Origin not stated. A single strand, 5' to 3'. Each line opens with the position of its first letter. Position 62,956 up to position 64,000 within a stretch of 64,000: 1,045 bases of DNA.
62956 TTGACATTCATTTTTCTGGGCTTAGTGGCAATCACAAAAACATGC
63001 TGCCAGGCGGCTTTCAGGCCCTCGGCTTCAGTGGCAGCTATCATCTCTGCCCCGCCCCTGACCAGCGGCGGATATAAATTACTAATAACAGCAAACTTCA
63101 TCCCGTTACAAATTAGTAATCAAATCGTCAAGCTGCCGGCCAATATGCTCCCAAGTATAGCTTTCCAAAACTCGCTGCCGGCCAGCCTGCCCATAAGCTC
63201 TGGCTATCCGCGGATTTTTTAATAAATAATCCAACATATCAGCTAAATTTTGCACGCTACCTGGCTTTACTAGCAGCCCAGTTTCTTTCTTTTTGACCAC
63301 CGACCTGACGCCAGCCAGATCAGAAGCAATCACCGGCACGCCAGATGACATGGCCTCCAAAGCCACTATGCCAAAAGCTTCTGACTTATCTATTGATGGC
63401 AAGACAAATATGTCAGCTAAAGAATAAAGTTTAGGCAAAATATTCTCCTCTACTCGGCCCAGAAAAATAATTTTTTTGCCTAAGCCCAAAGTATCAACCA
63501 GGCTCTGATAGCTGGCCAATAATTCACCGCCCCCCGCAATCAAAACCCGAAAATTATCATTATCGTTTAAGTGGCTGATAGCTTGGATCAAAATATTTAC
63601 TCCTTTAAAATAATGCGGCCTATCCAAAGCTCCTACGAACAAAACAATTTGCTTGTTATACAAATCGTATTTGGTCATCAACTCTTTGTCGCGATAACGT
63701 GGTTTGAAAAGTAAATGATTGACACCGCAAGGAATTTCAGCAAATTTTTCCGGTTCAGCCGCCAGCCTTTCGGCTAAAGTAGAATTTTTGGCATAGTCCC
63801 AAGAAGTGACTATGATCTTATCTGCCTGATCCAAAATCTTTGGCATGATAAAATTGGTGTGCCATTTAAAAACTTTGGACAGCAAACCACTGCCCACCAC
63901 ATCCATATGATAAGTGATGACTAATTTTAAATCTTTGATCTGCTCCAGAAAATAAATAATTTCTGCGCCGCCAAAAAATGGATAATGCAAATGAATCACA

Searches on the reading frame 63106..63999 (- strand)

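Call 50: search_protein_families(library=pfam, proteins=[window:63106-63999:-], max_evalue=0.001)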
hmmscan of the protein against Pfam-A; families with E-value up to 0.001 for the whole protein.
window:63106-63999:- (297 aa): 5 families
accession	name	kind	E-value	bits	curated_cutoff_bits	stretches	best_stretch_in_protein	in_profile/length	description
PF00534.26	Glycos_transf_1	-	7.6e-43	146.5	26.4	1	115-276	14-172/172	Glycosyl transferases group 1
PF13692.12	Glyco_trans_1_4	-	1.7e-36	126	27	1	117-262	2-142/142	Glycosyl transferases group 1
PF13524.12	Glyco_trans_1_2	-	3.3e-13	50.3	25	1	141-290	6-142/144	Glycosyl transferase-like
PF20706.3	GT4-conflict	-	4.1e-10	39.6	26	1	117-290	198-385/385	Family 4 Glycosyltransferase in conflict systems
PF13439.12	Glyco_transf_4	-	7.5e-06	26.5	28.5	1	2-94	76-167/170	Glycosyltransferase Family 4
